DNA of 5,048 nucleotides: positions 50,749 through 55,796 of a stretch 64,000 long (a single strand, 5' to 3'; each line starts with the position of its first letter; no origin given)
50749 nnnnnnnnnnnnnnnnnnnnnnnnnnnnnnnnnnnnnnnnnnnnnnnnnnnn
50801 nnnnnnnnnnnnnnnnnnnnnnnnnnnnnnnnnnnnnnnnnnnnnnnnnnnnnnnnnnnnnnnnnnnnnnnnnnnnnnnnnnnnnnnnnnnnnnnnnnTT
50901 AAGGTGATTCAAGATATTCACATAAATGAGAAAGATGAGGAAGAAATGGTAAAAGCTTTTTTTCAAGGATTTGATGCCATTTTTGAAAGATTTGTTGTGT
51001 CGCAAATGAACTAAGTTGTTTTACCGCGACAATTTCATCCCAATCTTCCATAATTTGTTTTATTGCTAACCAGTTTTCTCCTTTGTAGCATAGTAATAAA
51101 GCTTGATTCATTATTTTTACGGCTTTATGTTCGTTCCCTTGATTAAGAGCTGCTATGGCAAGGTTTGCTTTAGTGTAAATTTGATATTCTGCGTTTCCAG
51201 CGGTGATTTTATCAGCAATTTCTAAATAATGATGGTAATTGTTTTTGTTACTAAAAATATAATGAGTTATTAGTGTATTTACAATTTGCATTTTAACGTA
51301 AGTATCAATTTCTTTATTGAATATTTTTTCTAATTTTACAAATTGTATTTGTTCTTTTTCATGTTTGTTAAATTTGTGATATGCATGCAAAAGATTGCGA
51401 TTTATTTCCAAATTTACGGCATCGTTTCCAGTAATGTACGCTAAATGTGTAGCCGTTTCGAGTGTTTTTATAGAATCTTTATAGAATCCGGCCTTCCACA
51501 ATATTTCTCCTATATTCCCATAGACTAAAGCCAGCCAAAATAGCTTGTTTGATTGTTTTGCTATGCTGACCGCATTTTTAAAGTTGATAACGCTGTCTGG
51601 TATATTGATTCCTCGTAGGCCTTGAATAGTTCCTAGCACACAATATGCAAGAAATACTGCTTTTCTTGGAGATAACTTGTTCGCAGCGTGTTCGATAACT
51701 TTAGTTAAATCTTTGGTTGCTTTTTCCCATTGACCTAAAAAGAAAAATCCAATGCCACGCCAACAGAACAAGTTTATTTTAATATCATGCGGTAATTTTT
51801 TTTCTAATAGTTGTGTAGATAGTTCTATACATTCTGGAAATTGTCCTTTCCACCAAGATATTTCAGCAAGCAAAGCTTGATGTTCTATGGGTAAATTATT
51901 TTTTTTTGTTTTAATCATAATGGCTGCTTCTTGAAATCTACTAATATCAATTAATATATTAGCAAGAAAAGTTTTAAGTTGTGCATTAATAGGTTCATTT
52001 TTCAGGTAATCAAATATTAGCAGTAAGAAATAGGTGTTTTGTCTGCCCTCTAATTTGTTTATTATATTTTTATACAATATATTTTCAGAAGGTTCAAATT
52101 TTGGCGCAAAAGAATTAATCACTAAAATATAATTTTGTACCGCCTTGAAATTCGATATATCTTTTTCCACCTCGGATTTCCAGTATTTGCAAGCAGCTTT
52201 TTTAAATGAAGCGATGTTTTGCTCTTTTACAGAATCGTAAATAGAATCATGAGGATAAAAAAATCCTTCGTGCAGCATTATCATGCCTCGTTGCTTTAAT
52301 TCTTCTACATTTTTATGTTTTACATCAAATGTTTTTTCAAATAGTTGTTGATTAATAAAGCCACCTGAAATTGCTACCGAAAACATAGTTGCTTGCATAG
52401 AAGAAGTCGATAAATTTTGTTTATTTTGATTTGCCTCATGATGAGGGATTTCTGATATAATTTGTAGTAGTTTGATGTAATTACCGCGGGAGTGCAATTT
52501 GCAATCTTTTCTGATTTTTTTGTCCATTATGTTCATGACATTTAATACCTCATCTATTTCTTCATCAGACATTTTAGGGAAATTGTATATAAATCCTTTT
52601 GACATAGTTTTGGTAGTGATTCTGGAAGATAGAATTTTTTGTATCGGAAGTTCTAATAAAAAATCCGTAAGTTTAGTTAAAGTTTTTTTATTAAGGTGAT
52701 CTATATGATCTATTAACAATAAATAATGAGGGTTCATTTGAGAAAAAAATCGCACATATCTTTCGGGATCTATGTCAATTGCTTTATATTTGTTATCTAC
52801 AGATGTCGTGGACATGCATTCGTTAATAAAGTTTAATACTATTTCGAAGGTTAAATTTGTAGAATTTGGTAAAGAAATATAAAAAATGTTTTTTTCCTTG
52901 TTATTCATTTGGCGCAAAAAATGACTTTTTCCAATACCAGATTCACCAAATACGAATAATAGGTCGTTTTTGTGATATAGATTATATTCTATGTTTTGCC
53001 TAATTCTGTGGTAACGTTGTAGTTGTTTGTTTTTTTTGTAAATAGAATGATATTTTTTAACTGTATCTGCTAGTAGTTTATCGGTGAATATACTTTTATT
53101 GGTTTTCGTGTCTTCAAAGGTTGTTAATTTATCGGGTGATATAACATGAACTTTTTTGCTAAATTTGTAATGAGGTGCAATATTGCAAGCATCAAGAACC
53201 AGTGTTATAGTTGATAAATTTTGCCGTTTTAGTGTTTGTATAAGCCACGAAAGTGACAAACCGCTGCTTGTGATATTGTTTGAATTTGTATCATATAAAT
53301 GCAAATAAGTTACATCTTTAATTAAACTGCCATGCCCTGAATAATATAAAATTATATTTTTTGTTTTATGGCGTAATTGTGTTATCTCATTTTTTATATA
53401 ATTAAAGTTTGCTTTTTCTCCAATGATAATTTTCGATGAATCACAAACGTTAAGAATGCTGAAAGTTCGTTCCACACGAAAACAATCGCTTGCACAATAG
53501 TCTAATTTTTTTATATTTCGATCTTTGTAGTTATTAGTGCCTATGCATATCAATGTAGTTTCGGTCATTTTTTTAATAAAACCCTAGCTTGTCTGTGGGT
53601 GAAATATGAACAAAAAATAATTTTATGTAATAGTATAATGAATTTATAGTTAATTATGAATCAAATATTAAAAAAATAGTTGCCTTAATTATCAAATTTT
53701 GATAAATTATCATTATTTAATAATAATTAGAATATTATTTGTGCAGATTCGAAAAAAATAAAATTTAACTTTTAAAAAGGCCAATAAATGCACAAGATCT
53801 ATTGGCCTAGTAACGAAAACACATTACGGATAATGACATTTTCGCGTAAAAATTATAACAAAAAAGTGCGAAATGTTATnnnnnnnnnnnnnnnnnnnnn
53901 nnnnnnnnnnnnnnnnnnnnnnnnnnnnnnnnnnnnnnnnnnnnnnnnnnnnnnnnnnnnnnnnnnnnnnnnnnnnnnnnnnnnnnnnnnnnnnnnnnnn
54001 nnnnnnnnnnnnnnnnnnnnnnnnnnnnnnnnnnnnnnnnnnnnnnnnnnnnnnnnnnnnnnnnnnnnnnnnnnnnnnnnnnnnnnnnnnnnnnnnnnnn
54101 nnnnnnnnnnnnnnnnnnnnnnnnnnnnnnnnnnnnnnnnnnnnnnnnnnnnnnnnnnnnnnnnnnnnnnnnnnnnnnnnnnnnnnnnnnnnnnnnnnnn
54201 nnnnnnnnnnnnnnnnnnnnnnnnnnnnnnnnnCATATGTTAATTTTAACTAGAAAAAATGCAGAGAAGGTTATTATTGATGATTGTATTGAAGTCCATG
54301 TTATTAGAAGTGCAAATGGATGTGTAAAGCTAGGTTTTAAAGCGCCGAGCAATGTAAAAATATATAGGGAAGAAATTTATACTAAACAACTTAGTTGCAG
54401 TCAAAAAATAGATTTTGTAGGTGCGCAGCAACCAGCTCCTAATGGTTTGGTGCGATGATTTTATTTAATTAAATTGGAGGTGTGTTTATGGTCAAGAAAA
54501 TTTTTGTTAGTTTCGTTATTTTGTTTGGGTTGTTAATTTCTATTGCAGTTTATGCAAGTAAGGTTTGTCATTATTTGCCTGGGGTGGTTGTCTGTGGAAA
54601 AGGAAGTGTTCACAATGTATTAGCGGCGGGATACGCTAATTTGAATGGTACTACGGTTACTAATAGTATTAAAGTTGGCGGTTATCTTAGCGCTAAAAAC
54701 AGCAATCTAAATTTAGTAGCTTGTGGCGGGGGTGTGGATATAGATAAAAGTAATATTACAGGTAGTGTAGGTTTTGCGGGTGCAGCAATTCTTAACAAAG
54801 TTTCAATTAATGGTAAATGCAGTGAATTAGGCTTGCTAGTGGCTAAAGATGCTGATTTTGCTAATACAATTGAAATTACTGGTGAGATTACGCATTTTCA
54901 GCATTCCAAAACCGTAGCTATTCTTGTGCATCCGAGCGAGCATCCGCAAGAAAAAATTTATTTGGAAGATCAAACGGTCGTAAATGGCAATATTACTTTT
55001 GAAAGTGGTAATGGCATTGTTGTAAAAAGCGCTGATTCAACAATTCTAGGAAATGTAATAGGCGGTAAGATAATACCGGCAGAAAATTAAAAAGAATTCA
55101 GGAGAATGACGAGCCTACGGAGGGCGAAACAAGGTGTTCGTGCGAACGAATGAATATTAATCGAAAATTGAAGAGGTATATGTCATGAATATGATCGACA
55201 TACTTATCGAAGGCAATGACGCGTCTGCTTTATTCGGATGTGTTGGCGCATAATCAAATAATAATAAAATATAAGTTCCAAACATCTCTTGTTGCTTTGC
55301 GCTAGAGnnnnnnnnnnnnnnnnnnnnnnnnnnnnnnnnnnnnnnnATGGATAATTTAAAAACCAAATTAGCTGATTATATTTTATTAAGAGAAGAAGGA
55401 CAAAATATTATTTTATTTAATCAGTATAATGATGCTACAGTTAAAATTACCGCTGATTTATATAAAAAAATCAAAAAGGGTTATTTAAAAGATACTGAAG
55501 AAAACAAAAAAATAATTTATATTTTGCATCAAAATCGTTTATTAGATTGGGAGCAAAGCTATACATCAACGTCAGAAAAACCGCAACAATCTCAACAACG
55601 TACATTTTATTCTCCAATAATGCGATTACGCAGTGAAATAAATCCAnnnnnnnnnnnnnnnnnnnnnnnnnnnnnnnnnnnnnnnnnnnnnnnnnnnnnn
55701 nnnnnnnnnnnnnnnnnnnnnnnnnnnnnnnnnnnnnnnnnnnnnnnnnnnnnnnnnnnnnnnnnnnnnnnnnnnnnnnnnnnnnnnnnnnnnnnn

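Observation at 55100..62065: Candidate new RiPP system: unannotated 22-aa precursor, rSAM/SPASM maturase, MFS and RND exporters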

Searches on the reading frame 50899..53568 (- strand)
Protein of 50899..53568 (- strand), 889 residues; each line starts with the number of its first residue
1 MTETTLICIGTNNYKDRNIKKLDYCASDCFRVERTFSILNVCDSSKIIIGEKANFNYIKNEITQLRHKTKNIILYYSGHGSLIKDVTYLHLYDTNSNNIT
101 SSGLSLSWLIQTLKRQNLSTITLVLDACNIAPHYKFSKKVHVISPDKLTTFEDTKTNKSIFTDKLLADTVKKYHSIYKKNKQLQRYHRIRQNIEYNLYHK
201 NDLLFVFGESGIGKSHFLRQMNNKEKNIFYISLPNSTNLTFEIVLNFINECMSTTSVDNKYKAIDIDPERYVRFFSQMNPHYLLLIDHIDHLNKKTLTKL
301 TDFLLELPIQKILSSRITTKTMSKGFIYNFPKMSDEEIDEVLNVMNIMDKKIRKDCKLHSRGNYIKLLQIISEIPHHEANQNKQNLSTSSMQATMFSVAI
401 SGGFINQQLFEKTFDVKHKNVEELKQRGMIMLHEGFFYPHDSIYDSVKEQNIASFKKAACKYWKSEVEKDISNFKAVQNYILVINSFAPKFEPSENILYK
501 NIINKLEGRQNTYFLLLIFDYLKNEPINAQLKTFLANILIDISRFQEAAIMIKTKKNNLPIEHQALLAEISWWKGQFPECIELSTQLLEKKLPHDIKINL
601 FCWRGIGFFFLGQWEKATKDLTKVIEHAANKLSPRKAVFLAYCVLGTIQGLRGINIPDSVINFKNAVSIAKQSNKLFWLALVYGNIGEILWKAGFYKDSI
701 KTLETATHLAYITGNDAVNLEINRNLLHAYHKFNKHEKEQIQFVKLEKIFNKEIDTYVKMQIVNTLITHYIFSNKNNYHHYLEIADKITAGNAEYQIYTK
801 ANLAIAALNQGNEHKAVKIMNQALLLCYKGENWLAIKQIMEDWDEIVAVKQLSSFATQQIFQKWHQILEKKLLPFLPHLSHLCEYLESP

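Call 3: search_protein_families(library=pfam, proteins=[window:50899-53568:-])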
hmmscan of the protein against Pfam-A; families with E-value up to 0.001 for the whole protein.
window:50899-53568:- (889 aa): 4 families
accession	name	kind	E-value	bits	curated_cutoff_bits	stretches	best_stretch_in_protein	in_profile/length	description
PF13424.12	TPR_12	-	4.4e-09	36.9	30.1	0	679-743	2-68/77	Tetratricopeptide repeat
PF00656.27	Peptidase_C14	-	1.4e-07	31.9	21.4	1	8-144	6-131/233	Caspase domain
PF07719.23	TPR_2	-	2.7e-07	30.6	27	0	802-827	6-31/34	Tetratricopeptide repeat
PF13401.12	AAA_22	-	1.9e-06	28.6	27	1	202-304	6-108/130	AAA domain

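Call 4: search_protein_families(library=ncbifam, proteins=[window:50899-53568:-])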
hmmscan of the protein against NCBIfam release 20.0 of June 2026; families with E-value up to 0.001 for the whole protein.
window:50899-53568:- (889 aa): 3 families
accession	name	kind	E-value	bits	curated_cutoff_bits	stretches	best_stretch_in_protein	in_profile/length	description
NF047832.1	caspase_w_EACC1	subfamily_domain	1.4e-09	37.8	140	1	7-128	4-130/211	caspase, EACC1-associated type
TIGR03015.1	pepcterm_ATPase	hypoth_equivalog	2.8e-05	23.7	324.5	1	185-300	27-143/269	XrtA/PEP-CTERM system-associated ATPase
TIGR03420.1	DnaA_homol_Hda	equivalog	0.0004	20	194.8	0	192-249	32-89/226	DnaA regulatory inactivator Hda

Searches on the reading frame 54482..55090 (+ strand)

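Call 3: search_protein_families(library=pfam, proteins=[window:54482-55090:+])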
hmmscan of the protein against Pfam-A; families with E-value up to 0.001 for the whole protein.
window:54482-55090:+ (202 aa): 0 families

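Call 4: search_protein_families(library=ncbifam, proteins=[window:54482-55090:+])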
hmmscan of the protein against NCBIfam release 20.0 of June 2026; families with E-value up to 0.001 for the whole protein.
window:54482-55090:+ (202 aa): 0 families

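Call 75: search_protein_families(library=pfam, alignment_id=A5, max_evalue=1)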
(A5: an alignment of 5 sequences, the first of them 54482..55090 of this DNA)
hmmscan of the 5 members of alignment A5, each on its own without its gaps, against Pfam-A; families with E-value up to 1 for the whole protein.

A. member 1, window:54482-55090:+ (202 aa): 1 family
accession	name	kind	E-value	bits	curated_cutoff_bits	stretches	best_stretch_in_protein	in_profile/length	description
PF00455.28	DeoRC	-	0.06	13.7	31.8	1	35-96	22-83/160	DeoR C terminal sensor domain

B. families by the number of members that match (of 5 scanned): 6 families
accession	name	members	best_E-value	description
PF03818.18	MadM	1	0.013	Malonate/sodium symporter MadM subunit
PF04519.19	Bactofilin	1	0.017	Polymer-forming cytoskeletal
PF00455.28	DeoRC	1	0.06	DeoR C terminal sensor domain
PF17512.7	Sh_2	1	0.079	Metapneumovirus Small hydrophobic protein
PF07136.16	DUF1385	1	0.093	Protein of unknown function (DUF1385)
PF22768.1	SPP1_Dit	1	0.2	Siphovirus-type tail component, C-terminal domain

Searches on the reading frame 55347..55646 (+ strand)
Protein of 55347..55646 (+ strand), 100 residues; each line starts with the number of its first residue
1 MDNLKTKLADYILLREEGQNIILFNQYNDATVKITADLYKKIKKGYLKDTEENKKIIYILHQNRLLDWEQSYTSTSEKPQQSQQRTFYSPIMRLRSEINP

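Call 58: search_protein_families(library=pfam, alignment_id=A4, max_evalue=1)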
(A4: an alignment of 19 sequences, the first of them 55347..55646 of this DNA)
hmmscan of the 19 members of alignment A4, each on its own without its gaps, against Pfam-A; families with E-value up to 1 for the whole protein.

A. member 1, window:55347-55646:+ (100 aa): 1 family
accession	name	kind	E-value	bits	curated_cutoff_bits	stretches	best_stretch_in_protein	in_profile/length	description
PF06563.17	DUF1125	-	0.083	13.9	28.3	1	10-51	15-56/66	Protein of unknown function (DUF1125)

B. families by the number of members that match (of 19 scanned): 7 families
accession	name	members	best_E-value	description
PF16940.10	Tic110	1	0.0016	Chloroplast envelope transporter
PF07566.17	DUF1543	1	0.025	Domain of Unknown Function (DUF1543)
PF22194.2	F-93_WHD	1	0.057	F-93, winged-helix domain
PF22140.1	VipD-like_C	1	0.058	VipD-like, C-terminal domain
PF18335.7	SH3_13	1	0.067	ATP-dependent RecD-like DNA helicase SH3 domain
PF06563.17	DUF1125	1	0.083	Protein of unknown function (DUF1125)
PF08624.15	CRC_subunit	1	0.18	Chromatin remodelling complex Rsc7/Swp82 subunit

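Call 62: predict_structure(alignment_id=A4)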
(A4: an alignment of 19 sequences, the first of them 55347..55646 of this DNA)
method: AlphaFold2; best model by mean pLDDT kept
length: 100 residues; sequences in the alignment: 19
mean_pLDDT: 76.0   pTM: 0.58
mean pLDDT of the five models: 76.0, 75.2, 74.5, 74.3, 73.8
residues with pLDDT >= 90: 50; 70-90: 16; 50-70: 10; < 50: 24
segments of 3 or more residues with pLDDT < 50: 71-90
pLDDT, mean of each block of 10 residues (from residue 1): 82 95 95 94 88 91 82 41 42 50
secondary structure, 60 per line:
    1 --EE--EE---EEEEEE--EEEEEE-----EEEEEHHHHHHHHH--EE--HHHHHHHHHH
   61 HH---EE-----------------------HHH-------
elements in order: E12-17 E20-25 E31-35 H36-44 H51-62

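Call 65: fold_search(model_id=the predicted structure, library=pdb)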
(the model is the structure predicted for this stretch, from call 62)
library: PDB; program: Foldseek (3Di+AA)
matches with E <= 10: 939; with E <= 0.001: 0
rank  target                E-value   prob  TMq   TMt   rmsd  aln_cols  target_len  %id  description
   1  5v1v_A                6.6e-03  1.00  0.52  0.58   4.2        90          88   10  TbiB1 in Complex with the TbiA(alpha) Leader Peptide (released 2018-09-05)
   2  5v1u_B                3.8e-02  1.00  0.51  0.58   4.2        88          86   10  TbiB1 in Complex with the TbiA(beta) Leader Peptide (released 2018-09-05)
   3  5v1u_A                4.2e-02  1.00  0.51  0.59   3.6        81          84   10  TbiB1 in Complex with the TbiA(beta) Leader Peptide (released 2018-09-05)
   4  5lq4_A                1.3e-01  0.84  0.36  0.10   5.1        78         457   10  The Structure of ThcOx, the First Oxidase Protein from the Cyanobactin Pathways (released 2016-11-09)
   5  8t19_A                2.0e-01  0.92  0.43  0.49   4.8        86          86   12  RiPP precursor peptide recognition element (RRE) domain of Ocin-ThiF-like partner protein, PbtF, bound to an 8 residue (released 2024-06-12)
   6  5lq4_B                2.7e-01  0.93  0.47  0.12   4.2        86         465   15  The Structure of ThcOx, the First Oxidase Protein from the Cyanobactin Pathways (released 2016-11-09)
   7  8pz5_A                3.7e-01  0.95  0.49  0.12   4.9        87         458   16  Structure of ThcOx, solved at wavelength 3.099 A (released 2023-10-25)
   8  7ur8                  4.2e-01  0.28  0.25  0.33   7.3        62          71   18  170_h_ob, a small beta-barrel de novo designed protein (released 2023-03-22)
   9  6jx3_B                4.5e-01  0.93  0.48  0.56   4.1        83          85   10  Lasso peptide synthetase B1 complexed with the leader peptide (released 2019-06-26)
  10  8uu4_G                4.8e-01  0.41  0.23  0.15   3.8        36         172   19  Cryo-EM structure of the Listeria innocua 70S ribosome in complex with HPF (structure I-A) (released 2024-02-28)
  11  6k0a_G                4.8e-01  0.38  0.25  0.21  12.1        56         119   14  cryo-EM structure of an archaeal Ribonuclease P (released 2019-06-19)
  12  5v1s_B                5.1e-01  0.60  0.39  0.12   8.3        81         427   20  Crystal structure of Streptococcus suis SuiB bound to S-adenosylmethionine (released 2017-08-30)
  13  6gri_2                5.1e-01  0.33  0.34  0.16   5.6        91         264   14  E. coli Microcin synthetase McbBCD complex (released 2019-01-30)
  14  2cql_MODEL_1_A        5.1e-01  0.28  0.30  0.30   6.5        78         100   13  Solution structure of the N-terminal domain of human ribosomal protein L9 (released 2005-11-20)
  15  5v1q_B                5.7e-01  0.57  0.39  0.11   8.3        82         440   20  Crystal structure of Streptococcus suis SuiB (released 2017-08-30)
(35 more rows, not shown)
